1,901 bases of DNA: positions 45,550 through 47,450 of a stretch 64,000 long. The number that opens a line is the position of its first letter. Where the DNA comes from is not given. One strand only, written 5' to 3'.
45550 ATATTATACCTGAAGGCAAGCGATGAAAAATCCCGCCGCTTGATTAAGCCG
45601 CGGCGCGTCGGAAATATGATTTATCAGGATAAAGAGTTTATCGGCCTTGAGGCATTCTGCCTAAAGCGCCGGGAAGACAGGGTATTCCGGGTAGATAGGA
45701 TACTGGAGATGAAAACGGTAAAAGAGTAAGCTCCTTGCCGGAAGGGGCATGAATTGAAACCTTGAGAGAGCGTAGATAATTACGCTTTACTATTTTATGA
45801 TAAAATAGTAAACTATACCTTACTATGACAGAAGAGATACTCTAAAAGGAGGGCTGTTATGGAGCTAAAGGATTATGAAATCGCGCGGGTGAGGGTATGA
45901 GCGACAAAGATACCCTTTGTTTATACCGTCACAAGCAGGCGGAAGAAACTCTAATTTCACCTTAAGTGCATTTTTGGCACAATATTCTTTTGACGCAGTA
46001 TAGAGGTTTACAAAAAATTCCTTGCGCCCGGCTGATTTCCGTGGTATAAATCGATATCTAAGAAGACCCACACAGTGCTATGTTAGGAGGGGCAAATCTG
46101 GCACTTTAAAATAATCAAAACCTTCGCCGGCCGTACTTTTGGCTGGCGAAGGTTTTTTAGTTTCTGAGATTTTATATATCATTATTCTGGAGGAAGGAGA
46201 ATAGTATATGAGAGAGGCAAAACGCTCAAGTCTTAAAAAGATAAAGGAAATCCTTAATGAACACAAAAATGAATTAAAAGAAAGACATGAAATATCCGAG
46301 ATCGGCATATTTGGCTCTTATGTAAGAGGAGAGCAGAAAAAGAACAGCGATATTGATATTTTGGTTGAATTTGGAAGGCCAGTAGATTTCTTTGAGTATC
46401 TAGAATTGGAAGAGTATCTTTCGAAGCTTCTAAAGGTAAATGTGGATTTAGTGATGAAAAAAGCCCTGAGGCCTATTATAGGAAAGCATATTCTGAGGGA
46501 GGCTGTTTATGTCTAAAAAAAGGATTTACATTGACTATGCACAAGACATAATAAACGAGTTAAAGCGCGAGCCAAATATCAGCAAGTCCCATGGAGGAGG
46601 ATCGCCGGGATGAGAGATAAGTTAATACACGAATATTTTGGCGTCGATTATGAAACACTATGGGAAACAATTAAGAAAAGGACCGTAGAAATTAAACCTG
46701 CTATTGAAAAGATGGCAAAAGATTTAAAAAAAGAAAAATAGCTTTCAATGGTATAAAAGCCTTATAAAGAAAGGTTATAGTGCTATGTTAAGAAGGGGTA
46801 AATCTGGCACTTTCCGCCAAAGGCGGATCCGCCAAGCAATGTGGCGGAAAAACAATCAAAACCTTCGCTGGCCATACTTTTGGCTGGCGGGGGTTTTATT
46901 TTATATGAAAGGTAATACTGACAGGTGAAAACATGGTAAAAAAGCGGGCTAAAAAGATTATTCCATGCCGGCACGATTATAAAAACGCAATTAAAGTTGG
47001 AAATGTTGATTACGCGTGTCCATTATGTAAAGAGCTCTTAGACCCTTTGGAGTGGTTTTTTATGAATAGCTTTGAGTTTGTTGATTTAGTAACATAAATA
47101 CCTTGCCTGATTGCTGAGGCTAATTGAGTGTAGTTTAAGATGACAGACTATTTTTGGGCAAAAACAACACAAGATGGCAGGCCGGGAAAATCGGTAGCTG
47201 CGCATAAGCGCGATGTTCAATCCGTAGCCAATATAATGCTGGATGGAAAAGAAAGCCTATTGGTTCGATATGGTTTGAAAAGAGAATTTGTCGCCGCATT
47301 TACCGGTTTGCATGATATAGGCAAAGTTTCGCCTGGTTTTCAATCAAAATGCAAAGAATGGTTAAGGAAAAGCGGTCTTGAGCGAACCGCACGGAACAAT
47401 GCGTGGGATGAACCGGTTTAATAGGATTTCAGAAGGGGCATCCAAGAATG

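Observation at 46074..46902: Two copies of an unassigned structured-RNA-like element (5' stem-loop plus intrinsic terminator) flanking the MNT/HEPN cassette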

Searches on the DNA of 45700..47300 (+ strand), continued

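Call 66: search_with_rna_model(model_id=R1, sources=[L030, L031, L032, L033, L034, L035, L036, L037, L038, L039, L040, L041, L042, L043, L044, L045, L046, L047, L048, L049, L050, L051, L052, L053, L054, L055, L056, L057, L058, L059, L060, L061, L062, L063, L064, L065, L066, L067, L068, L069, L070, L071, L072, L073, L074, L075, L076, L077, L078, L079, L080, L081, L082, L083, L084, L085, L086, L087, L088, L089, L090, L091, L092, L093, L094, L095, L096, L097, L098, L099, L100, L101, L102, L103, L104, L105, L106, L107, L108, L109], max_evalue=0.1)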
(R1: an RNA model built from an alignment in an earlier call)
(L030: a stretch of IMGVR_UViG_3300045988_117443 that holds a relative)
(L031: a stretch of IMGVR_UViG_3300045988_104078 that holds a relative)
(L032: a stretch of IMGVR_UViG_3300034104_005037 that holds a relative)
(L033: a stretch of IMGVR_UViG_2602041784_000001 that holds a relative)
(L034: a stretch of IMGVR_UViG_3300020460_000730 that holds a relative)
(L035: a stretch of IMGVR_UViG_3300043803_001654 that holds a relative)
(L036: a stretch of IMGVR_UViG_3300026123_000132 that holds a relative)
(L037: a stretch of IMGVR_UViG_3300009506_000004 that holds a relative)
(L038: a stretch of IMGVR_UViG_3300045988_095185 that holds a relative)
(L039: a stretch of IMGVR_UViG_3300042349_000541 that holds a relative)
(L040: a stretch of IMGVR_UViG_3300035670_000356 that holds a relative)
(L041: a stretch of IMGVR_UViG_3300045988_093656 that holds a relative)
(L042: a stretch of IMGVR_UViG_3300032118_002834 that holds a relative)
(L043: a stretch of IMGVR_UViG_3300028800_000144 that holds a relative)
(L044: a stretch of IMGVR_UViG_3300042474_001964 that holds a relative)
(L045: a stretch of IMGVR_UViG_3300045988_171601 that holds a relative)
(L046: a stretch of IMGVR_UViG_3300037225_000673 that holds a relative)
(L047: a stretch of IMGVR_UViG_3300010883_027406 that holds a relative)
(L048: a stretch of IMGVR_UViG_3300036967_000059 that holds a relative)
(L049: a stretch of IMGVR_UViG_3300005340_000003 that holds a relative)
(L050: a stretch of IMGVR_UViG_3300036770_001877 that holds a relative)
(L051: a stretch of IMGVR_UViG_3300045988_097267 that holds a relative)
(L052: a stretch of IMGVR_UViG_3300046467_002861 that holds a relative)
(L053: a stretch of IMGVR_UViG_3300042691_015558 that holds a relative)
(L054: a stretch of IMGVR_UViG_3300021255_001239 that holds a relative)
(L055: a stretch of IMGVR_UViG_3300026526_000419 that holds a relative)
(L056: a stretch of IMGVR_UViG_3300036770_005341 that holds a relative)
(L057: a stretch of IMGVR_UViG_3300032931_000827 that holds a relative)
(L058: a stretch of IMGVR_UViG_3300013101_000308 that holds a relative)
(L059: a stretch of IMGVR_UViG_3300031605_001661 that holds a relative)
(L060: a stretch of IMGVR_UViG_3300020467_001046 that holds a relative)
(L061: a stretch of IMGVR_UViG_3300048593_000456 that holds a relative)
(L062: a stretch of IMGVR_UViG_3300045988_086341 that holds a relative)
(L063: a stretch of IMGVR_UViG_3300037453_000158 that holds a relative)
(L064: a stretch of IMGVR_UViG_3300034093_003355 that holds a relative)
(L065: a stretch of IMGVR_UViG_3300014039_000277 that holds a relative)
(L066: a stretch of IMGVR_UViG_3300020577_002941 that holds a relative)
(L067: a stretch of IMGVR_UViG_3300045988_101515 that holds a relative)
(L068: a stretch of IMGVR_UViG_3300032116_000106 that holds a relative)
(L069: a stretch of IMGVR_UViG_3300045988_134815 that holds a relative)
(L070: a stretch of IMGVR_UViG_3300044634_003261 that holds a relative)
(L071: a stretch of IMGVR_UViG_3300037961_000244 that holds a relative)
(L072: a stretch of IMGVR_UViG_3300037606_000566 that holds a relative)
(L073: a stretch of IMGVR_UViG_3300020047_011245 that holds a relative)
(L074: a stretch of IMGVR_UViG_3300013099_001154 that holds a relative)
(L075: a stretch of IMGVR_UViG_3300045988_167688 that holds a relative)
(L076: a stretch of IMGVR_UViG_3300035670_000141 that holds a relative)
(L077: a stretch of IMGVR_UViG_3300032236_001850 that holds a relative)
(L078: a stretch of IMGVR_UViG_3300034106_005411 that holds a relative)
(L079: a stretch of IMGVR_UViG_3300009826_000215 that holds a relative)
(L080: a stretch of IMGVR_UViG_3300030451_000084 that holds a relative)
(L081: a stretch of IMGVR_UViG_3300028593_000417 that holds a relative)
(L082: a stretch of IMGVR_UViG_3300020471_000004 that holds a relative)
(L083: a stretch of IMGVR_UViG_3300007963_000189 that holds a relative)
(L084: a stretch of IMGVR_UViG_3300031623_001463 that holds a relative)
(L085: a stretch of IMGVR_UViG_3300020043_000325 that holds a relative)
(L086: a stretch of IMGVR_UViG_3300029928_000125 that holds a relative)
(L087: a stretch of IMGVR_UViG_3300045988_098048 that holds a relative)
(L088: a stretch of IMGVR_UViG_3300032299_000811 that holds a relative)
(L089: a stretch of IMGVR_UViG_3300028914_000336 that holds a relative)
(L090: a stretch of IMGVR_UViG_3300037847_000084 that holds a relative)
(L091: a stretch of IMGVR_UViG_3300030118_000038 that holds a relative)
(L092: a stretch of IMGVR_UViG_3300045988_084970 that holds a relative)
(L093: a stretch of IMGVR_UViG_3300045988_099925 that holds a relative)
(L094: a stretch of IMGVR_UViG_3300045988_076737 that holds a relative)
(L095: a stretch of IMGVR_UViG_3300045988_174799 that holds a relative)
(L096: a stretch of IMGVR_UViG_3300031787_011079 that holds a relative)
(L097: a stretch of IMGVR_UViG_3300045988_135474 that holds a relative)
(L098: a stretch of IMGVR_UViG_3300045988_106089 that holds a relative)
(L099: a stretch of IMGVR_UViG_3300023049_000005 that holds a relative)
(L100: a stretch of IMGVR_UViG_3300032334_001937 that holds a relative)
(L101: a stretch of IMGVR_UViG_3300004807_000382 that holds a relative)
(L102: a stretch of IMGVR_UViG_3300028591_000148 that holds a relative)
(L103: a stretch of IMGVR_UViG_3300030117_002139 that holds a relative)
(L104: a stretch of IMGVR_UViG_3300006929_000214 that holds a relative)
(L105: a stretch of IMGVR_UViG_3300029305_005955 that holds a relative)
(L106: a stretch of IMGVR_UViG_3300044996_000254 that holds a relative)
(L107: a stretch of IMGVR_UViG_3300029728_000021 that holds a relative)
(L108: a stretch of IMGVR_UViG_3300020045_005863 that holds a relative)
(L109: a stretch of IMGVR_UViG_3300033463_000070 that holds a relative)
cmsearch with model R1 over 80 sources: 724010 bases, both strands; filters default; matches with E-value up to 0.1: 1.
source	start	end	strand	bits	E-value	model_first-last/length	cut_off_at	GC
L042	3370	3451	+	51.1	3.6e-08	1-93/93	no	0.4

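Call 71: search_with_rna_model(model_id=R1, sources=[window, L007, L017, L018, L019, L021, L023, L024, L042], max_evalue=0.000001, make_alignment=true)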
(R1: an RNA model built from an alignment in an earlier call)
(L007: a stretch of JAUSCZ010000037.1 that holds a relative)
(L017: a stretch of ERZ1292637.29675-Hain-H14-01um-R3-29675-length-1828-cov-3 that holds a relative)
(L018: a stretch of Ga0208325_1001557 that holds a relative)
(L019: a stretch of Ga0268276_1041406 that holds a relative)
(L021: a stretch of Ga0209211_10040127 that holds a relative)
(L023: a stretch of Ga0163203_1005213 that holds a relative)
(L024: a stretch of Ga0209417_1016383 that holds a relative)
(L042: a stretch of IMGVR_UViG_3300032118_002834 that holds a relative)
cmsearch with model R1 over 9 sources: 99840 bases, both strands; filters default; matches with E-value up to 0.000001: 11.
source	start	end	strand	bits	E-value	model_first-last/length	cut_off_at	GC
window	46070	46162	+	113.9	6.3e-23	1-93/93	no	0.44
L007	6367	6456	-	100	7.6e-20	1-93/93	no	0.41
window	46775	46903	+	97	3.5e-19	1-93/93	no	0.47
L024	272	365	+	86.4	7.5e-17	1-93/93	no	0.41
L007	3907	3998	-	80.3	1.7e-15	1-93/93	no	0.38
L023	2127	2216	+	68.9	5.6e-13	1-93/93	no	0.42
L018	5922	6011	-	66.5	1.9e-12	1-93/93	no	0.36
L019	1135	1224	-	66.1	2.4e-12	1-93/93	no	0.4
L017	336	460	-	54.9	7.2e-10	1-93/93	no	0.46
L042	3370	3451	+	51.1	4.9e-09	1-93/93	no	0.4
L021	3139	3209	-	45.8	7.2e-08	1-93/93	no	0.41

Alignment A4: 11 matches aligned to the model, 142 columns, each read 5' to 3' on its own strand. Consensus structure (alignment columns), stored with it:
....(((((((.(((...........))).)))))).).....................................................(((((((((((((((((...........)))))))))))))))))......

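Call 84: build_rna_model(alignment_id=A4)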
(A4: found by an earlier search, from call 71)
Model R2 built from alignment A4 (11 sequences, 142 columns); structure: stored with the alignment.
model positions 91; base pairs 27; branch points 1; effective number of sequences 1.45; information 0.627 bits per position. Calibrated on 0.2 Mb of random sequence (short: E-values are rough).
structure used (alignment columns):
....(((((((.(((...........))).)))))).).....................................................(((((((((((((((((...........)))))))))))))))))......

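Call 85: search_with_rna_model(model_id=R2, sources=[window, L007, L009, L012, L013, L015, L016, L025, L027, L028, L136, L137, L138, L139, L140, L141, L142, L143, L144, L145, L146, L147, L148, L149, L150, L151, L152, L153, L154, L155, L156, L157, L158, L159, L018, L021, L023, L024, L042], max_evalue=0.05)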
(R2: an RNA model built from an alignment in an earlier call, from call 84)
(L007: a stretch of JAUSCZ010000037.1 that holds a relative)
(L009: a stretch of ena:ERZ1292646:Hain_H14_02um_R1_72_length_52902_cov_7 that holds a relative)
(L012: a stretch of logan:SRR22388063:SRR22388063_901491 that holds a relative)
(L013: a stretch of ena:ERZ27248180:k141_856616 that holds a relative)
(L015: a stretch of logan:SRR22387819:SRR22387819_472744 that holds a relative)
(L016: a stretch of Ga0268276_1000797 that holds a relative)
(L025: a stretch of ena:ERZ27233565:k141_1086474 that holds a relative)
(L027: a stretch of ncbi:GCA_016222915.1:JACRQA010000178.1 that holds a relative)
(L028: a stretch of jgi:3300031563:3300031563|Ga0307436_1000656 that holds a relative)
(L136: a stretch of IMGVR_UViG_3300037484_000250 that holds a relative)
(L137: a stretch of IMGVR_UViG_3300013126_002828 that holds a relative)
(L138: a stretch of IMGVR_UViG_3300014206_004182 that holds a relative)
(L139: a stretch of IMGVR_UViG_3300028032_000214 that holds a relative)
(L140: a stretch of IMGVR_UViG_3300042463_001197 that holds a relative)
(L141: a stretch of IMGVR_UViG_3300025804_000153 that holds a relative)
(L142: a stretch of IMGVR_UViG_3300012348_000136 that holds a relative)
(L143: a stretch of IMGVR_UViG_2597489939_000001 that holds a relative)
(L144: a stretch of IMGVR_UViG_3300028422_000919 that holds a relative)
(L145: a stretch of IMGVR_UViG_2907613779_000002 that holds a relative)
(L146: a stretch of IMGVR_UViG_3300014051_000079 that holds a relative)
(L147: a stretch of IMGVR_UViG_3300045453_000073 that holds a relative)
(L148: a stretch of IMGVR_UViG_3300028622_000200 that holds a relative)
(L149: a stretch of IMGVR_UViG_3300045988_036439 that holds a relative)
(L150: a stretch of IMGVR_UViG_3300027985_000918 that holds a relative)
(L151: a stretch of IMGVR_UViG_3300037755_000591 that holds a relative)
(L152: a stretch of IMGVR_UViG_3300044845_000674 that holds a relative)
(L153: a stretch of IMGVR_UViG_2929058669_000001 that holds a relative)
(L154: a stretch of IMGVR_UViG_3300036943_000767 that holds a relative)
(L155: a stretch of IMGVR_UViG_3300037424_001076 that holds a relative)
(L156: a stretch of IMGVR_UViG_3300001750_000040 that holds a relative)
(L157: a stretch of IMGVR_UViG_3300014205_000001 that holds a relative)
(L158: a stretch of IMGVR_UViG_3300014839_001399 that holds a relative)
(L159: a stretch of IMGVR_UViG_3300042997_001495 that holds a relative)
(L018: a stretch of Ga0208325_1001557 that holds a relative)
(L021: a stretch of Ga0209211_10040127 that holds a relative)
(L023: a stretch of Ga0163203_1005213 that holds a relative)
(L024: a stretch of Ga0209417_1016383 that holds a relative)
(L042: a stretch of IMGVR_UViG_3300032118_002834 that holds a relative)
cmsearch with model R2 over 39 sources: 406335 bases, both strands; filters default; matches with E-value up to 0.05: 34.
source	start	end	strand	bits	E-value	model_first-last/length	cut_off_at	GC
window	46070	46162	+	101.4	1.9e-21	1-91/91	no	0.44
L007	6367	6456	-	96.2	3.6e-20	1-91/91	no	0.41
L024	272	365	+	95.5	5.1e-20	1-91/91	no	0.41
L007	3907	3998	-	94.2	1.1e-19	1-91/91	no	0.38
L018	5922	6011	-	91.9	3.9e-19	1-91/91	no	0.36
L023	2127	2216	+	91.6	4.5e-19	1-91/91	no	0.42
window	46775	46903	+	82.5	7.5e-17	1-91/91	no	0.47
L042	3370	3451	+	68.7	1.6e-13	1-91/91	no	0.4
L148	1170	1258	-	68.5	1.8e-13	1-91/91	no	0.43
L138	1190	1278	-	64.4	1.8e-12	1-91/91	no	0.42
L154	10803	10894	+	64.1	2.1e-12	1-91/91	no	0.38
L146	9346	9436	+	63.4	3e-12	1-91/91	no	0.47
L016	11850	11918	+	60.5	1.6e-11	1-70/91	3'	0.35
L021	3139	3209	-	59.1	3.4e-11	1-91/91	no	0.41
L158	6330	6421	-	43.4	2.1e-07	1-91/91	no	0.45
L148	1145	1218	+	34.3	3.4e-05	1-91/91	no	0.38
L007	3869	3956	+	32.5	9.4e-05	1-91/91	no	0.38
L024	314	380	-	32.2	0.00011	1-91/91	no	0.42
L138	1153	1238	+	31.6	0.00015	1-91/91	no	0.41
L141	1565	1649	-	31.6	0.00016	1-91/91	no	0.27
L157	4590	4654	-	27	0.0021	1-91/91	no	0.28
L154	10843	10937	-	26.9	0.0022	1-91/91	no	0.32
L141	1545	1609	+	26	0.0036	1-91/91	no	0.32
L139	343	428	-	25.7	0.0043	1-91/91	no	0.41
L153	9655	9742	+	25.3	0.0053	1-91/91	no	0.34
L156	3270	3359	+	25.2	0.0057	1-91/91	no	0.27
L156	3319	3397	-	24.7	0.0074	1-91/91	no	0.33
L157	4525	4632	+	24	0.011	1-91/91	no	0.3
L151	974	1042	-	22.8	0.022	1-91/91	no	0.32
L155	6856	6915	-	22.7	0.023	1-91/91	no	0.33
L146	9386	9451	-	22.6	0.024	1-91/91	no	0.44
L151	953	1017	+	22.3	0.028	1-91/91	no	0.29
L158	6280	6384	+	21.9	0.035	1-91/91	no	0.33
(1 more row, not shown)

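Call 86: search_with_rna_model(model_id=R2, sources=[L148, L138, L154, L146, L158], max_evalue=0.00001, show_alignments=5)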
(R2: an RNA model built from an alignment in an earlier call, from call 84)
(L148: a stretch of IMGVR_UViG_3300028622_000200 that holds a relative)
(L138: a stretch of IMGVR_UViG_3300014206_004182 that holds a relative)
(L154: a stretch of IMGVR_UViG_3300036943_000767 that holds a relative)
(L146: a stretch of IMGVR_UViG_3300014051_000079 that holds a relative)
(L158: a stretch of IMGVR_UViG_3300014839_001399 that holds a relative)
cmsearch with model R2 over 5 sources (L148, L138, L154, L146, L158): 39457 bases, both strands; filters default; matches with E-value up to 0.00001: 6.
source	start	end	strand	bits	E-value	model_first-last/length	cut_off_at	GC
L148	1170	1258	-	68.5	1.8e-14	1-91/91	no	0.43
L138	1190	1278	-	64.4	1.8e-13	1-91/91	no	0.42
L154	10803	10894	+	64.1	2.1e-13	1-91/91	no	0.38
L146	9346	9436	+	63.4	3e-13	1-91/91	no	0.47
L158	6330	6421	-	43.4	2.1e-08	1-91/91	no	0.45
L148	1145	1218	+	34.3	3.3e-06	1-91/91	no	0.38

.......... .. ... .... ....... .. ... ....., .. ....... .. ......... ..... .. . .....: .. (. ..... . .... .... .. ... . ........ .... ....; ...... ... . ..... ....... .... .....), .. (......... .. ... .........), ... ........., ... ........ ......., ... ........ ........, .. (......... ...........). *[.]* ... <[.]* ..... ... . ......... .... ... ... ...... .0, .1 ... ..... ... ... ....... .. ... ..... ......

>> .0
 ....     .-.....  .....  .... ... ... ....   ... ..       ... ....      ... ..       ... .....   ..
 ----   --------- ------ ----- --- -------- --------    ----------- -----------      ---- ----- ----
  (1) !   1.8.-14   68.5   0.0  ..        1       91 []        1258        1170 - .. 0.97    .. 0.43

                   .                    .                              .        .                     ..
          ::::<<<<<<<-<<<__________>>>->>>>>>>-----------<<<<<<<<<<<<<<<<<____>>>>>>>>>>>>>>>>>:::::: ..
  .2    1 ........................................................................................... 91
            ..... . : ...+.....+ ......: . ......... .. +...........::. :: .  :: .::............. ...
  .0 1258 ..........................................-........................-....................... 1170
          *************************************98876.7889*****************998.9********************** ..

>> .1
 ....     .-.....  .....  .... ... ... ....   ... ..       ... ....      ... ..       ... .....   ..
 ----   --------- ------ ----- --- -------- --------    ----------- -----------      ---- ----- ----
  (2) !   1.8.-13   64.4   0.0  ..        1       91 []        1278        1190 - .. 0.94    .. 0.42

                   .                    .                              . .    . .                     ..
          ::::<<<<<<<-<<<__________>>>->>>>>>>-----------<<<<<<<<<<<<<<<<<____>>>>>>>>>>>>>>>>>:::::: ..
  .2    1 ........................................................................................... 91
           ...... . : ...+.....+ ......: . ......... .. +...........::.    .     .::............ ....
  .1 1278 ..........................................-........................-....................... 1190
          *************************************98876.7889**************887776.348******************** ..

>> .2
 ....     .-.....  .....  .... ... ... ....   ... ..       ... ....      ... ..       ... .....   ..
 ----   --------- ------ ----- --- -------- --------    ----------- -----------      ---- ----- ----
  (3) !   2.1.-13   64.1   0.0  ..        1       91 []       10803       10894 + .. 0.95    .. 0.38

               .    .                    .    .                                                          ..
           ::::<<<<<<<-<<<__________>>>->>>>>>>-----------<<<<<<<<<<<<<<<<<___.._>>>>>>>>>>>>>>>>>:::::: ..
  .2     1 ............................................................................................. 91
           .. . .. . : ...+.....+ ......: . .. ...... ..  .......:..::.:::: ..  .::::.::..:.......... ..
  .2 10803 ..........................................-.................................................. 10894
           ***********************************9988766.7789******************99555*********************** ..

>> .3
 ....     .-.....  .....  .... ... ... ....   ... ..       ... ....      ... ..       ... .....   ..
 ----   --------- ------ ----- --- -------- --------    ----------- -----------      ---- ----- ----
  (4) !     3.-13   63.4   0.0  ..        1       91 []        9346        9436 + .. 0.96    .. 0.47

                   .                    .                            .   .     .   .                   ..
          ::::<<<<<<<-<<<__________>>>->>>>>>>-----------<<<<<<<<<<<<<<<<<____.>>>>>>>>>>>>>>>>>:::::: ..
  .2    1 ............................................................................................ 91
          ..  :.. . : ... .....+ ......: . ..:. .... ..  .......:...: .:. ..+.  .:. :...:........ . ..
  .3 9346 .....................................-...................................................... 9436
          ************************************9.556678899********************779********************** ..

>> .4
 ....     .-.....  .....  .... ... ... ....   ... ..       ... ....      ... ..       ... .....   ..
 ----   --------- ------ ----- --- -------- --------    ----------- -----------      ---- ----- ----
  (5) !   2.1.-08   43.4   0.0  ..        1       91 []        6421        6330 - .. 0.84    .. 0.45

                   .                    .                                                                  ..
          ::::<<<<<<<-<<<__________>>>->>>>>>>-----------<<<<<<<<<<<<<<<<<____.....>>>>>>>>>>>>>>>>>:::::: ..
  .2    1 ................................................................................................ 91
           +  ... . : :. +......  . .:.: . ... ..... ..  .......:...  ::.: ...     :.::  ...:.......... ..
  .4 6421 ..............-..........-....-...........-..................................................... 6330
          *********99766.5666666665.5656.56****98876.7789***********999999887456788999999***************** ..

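Call 89: search_with_rna_model(model_id=R2, sources=[window, L007, L017, L018, L019, L021, L023, L024, L042, L148, L138, L154, L146, L158], max_evalue=0.000001, make_alignment=true)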
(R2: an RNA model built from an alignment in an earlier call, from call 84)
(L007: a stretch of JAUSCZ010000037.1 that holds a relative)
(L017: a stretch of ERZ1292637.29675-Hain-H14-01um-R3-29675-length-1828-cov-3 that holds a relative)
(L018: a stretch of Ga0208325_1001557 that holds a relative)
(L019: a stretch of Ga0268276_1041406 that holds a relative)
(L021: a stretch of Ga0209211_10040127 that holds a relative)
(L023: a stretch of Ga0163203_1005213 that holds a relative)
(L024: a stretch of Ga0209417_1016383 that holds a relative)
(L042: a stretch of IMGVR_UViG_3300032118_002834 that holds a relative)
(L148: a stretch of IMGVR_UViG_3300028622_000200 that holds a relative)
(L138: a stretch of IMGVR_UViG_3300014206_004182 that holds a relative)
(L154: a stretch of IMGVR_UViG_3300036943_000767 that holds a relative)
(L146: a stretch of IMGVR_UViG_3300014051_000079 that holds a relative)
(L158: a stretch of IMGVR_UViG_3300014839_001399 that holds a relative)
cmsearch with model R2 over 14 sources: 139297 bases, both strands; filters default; matches with E-value up to 0.000001: 16.
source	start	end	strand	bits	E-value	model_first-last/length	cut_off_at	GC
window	46070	46162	+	101.4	6.6e-22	1-91/91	no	0.44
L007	6367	6456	-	96.2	1.2e-20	1-91/91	no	0.41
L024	272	365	+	95.5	1.7e-20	1-91/91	no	0.41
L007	3907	3998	-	94.2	3.7e-20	1-91/91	no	0.38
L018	5922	6011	-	91.9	1.3e-19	1-91/91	no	0.36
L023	2127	2216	+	91.6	1.6e-19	1-91/91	no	0.42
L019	1135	1224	-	90.7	2.6e-19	1-91/91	no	0.4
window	46775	46903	+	82.5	2.6e-17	1-91/91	no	0.47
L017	336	460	-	72.9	5.3e-15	1-91/91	no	0.46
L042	3370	3451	+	68.7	5.5e-14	1-91/91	no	0.4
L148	1170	1258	-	68.5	6.3e-14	1-91/91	no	0.43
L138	1190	1278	-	64.4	6.2e-13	1-91/91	no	0.42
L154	10803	10894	+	64.1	7.3e-13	1-91/91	no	0.38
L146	9346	9436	+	63.4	1e-12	1-91/91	no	0.47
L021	3139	3209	-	59.1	1.2e-11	1-91/91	no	0.41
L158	6330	6421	-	43.4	7.4e-08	1-91/91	no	0.45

Alignment A5: 16 matches aligned to the model, 142 columns, each read 5' to 3' on its own strand. Consensus structure (alignment columns), stored with it:
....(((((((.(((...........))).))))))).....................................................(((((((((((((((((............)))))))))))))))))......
